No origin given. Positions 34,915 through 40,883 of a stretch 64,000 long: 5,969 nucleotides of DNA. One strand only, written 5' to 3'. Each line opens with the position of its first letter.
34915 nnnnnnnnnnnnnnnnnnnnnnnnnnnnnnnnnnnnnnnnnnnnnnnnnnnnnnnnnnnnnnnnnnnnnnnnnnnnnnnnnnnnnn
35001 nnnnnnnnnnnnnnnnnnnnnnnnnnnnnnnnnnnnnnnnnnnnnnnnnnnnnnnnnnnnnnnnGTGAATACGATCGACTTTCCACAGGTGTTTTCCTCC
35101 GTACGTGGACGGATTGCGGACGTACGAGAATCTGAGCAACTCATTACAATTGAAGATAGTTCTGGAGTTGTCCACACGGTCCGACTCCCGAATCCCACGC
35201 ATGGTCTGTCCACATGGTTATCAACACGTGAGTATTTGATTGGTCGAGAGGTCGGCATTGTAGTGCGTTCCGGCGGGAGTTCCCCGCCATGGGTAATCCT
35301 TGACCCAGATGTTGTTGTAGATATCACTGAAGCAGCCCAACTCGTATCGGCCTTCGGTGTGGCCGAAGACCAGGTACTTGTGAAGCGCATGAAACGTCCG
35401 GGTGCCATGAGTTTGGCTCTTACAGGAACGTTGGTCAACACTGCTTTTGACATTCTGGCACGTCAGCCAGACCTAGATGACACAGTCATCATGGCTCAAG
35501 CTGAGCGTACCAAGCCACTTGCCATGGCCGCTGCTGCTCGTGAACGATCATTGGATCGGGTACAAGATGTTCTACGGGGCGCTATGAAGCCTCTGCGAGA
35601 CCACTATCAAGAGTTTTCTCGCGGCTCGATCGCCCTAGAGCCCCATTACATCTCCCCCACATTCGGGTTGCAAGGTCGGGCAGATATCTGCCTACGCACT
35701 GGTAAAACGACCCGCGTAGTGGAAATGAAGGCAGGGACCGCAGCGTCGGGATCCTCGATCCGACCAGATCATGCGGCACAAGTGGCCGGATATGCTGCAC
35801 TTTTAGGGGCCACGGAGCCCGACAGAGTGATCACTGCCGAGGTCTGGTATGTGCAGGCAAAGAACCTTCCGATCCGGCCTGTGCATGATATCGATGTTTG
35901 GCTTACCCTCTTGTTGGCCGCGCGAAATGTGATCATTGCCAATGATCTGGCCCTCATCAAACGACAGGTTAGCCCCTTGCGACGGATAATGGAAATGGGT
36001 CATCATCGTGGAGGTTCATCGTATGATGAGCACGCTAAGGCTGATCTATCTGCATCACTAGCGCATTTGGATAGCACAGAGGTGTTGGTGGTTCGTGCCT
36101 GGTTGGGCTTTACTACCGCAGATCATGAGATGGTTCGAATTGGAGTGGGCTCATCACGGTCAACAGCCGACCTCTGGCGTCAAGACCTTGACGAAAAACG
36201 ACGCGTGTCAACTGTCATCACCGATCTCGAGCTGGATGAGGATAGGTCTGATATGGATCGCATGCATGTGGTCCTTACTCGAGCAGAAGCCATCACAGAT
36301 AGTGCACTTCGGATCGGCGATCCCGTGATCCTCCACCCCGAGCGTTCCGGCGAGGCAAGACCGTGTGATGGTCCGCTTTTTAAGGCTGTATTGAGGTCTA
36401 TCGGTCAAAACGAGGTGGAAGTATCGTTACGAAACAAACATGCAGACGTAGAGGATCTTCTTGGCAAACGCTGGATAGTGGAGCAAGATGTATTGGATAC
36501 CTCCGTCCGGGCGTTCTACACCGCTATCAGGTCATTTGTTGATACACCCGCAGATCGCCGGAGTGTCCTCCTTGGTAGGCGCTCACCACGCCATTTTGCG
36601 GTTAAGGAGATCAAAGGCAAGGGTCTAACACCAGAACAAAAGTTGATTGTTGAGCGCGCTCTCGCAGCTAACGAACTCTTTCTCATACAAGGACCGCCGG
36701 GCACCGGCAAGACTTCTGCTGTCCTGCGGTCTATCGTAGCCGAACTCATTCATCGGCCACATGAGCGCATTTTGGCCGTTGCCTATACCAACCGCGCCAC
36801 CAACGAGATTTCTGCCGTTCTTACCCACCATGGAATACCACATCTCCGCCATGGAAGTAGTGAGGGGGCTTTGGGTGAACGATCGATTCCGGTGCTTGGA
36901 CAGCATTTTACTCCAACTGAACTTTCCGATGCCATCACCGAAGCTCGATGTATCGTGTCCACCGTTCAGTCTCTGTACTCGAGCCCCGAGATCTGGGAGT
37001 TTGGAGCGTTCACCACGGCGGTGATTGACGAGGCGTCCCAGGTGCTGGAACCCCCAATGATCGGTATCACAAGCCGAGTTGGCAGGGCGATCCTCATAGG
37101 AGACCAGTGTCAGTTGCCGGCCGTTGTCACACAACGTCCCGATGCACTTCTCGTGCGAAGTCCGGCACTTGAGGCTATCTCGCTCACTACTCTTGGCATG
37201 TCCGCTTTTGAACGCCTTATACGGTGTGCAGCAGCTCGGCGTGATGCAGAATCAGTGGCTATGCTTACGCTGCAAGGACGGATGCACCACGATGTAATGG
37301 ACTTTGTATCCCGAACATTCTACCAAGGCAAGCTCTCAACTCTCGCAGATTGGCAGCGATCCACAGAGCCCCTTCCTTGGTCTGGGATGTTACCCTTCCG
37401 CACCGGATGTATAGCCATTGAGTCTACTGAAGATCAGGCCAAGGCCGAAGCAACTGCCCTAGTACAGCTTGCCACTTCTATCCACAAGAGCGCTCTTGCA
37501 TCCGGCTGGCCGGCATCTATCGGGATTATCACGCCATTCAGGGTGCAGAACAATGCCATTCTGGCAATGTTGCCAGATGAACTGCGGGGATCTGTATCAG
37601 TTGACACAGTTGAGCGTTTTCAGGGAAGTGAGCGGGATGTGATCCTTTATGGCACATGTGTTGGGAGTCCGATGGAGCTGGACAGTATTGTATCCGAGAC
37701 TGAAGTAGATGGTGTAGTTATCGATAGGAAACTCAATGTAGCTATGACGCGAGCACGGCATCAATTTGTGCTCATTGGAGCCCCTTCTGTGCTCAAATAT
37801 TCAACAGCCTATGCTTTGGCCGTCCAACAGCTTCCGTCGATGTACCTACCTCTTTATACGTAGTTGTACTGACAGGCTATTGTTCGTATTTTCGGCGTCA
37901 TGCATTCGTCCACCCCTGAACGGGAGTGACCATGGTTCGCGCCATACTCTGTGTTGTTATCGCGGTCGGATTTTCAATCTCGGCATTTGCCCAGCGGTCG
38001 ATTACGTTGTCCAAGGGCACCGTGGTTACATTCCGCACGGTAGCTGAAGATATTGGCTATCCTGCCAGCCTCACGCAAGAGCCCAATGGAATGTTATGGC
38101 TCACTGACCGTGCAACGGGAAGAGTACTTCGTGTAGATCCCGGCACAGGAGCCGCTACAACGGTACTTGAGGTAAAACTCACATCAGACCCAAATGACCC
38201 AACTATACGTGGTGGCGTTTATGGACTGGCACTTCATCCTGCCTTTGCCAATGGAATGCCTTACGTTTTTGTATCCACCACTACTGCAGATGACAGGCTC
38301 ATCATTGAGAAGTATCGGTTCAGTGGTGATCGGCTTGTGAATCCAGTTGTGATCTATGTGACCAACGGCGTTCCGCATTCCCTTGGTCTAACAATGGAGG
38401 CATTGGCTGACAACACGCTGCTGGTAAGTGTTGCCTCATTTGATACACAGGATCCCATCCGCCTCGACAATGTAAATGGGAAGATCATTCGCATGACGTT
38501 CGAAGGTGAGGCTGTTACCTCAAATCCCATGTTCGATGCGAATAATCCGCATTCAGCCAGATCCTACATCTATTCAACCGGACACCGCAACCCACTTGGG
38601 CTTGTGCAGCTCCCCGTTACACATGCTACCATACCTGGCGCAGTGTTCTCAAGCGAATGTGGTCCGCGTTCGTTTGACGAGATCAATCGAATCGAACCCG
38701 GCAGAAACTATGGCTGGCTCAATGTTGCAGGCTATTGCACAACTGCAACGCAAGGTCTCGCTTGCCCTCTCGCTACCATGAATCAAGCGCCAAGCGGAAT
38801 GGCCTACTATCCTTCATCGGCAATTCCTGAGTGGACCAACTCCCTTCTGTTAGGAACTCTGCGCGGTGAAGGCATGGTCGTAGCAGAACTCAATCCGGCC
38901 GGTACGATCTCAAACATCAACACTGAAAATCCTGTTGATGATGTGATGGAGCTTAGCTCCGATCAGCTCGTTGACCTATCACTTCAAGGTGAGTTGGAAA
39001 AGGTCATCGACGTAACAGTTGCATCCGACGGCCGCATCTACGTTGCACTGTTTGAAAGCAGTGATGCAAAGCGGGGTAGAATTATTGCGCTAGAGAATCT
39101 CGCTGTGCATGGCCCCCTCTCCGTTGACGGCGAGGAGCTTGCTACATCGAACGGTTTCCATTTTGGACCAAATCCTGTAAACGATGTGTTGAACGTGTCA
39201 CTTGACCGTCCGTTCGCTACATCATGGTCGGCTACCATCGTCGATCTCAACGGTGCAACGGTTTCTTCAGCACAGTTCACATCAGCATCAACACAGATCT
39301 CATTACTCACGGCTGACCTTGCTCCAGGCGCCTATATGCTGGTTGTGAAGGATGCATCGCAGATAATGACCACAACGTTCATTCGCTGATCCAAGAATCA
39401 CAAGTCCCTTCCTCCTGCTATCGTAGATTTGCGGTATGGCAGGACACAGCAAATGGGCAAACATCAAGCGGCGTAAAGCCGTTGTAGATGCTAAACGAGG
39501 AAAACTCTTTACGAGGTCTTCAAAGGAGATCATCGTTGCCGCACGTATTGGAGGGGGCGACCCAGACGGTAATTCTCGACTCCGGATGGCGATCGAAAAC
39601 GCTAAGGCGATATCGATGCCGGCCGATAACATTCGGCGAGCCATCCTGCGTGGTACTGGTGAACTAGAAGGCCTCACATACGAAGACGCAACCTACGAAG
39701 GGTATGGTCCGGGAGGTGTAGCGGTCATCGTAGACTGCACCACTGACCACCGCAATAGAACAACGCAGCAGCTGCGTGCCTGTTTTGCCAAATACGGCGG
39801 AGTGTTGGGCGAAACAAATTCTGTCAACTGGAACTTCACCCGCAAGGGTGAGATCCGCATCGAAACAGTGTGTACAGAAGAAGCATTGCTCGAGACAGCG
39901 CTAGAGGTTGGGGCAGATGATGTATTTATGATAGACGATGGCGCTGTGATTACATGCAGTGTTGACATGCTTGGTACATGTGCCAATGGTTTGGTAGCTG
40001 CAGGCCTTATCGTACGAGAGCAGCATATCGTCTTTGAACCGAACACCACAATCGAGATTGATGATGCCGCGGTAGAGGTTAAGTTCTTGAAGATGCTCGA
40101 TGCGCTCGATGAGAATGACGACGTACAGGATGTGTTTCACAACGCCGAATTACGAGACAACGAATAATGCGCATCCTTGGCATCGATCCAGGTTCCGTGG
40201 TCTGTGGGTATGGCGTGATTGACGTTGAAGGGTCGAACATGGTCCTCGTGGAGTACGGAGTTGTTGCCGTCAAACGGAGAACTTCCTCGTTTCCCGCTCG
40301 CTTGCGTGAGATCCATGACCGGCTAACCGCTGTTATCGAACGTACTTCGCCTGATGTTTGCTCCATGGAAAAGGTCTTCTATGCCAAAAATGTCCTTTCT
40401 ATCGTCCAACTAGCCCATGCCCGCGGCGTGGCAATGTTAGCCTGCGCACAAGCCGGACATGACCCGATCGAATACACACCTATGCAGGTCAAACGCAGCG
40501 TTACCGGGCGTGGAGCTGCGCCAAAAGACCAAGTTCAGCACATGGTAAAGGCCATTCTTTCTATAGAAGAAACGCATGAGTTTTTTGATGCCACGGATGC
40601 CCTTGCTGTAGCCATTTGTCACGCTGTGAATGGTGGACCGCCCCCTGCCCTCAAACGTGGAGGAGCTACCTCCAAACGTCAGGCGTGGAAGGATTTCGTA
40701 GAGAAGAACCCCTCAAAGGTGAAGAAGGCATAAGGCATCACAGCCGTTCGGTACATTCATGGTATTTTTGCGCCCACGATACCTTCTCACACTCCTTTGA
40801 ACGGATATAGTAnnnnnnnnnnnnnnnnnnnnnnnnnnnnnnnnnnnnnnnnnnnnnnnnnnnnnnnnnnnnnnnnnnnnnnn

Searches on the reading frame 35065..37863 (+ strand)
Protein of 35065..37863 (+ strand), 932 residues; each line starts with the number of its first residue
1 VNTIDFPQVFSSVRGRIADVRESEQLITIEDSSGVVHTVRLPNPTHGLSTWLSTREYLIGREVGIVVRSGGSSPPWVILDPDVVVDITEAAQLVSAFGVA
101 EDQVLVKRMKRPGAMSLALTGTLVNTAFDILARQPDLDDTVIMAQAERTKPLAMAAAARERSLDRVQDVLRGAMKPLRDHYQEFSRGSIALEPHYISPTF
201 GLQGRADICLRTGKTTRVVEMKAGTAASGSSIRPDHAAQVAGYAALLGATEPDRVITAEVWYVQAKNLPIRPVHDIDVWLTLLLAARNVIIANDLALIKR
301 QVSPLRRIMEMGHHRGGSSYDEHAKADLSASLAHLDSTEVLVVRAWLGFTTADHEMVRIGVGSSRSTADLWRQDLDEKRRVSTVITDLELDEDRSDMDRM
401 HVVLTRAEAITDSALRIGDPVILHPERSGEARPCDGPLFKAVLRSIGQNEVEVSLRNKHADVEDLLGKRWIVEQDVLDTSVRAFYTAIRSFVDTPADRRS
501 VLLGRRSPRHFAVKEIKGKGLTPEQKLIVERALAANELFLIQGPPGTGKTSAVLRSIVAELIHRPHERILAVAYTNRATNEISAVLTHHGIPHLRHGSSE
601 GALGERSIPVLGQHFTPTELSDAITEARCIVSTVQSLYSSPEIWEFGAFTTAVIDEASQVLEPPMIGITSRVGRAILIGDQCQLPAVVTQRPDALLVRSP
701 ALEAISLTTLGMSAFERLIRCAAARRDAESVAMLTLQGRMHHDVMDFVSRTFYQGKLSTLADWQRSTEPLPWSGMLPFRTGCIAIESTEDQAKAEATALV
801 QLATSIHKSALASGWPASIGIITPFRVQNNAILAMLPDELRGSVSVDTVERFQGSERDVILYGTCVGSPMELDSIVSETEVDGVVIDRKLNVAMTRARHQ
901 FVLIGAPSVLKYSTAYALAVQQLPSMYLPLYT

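Call 67: search_protein_families(library=pfam, proteins=[window:35065-37863:+], max_evalue=0.0001)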
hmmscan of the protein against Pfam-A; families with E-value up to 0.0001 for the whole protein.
window:35065-37863:+ (932 aa): 7 families
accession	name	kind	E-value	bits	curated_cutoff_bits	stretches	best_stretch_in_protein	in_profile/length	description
PF13087.12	AAA_12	-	2e-31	109.5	27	1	711-906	2-193/195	AAA domain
PF13086.12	AAA_11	-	8.9e-25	88.4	27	2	621-689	187-255/257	AAA domain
PF13604.12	AAA_30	-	1.5e-13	51.4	27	1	521-710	2-153/191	AAA domain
PF13245.12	AAA_19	-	4.8e-11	43.4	25.1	1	525-687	1-132/134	AAA domain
PF00580.27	UvrD-helicase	-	1.5e-06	28.6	23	1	523-588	3-67/271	UvrD/REP helicase N-terminal domain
PF12705.13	PDDEXK_1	-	6.9e-06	26.6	22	1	114-271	31-194/247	PD-(D/E)XK nuclease superfamily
PF00270.35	DEAD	-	2.7e-05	24.4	26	1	522-662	1-131/167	DEAD/DEAH box helicase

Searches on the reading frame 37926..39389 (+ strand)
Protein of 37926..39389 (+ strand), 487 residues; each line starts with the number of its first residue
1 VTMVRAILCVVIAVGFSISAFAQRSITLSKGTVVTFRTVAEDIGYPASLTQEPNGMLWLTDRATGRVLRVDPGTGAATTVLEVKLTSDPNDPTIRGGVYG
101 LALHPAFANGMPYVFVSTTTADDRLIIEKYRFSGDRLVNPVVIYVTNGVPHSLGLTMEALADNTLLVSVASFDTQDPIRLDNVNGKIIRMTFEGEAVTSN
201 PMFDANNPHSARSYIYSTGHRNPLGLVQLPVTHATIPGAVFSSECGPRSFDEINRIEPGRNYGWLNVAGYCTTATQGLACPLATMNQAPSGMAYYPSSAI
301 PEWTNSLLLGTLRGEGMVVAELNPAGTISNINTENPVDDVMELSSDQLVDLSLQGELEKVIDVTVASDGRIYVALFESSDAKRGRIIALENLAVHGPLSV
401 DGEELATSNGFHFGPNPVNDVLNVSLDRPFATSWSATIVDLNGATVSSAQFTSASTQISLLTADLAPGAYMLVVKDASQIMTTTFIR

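Call 67: search_protein_families(library=pfam, proteins=[window:37926-39389:+], max_evalue=0.0001)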
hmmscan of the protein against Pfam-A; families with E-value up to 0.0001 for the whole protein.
window:37926-39389:+ (487 aa): 2 families
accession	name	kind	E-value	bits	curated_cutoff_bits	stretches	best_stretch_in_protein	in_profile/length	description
PF07995.17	GSDH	-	2.9e-40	139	25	1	45-375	3-323/332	Glucose / Sorbosone dehydrogenase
PF18962.6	Por_Secre_tail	-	1.1e-10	42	27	1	415-483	3-71/75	Secretion system C-terminal sorting domain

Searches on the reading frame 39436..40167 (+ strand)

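Call 92: search_protein_families(library=pfam, proteins=[window:39436-40167:+], max_evalue=0.00001)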
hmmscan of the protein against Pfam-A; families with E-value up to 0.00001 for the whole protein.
window:39436-40167:+ (243 aa): 2 families
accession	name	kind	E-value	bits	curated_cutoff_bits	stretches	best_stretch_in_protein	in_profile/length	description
PF01709.26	Transcrip_reg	-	5.5e-49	166.4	27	1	82-237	1-160/160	TACO1/YebC second and third domain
PF20772.2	TACO1_YebC_N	-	7.3e-31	106.9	36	1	5-76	1-73/73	TACO1/YebC protein N-terminal domain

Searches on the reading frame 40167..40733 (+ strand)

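Call 92: search_protein_families(library=pfam, proteins=[window:40167-40733:+], max_evalue=0.00001)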
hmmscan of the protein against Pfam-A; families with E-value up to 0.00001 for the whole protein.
window:40167-40733:+ (188 aa): 1 family
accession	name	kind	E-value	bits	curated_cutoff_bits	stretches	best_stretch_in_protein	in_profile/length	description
PF02075.23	RuvC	-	4.1e-48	163.5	22.2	1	3-152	1-148/148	Crossover junction endodeoxyribonuclease RuvC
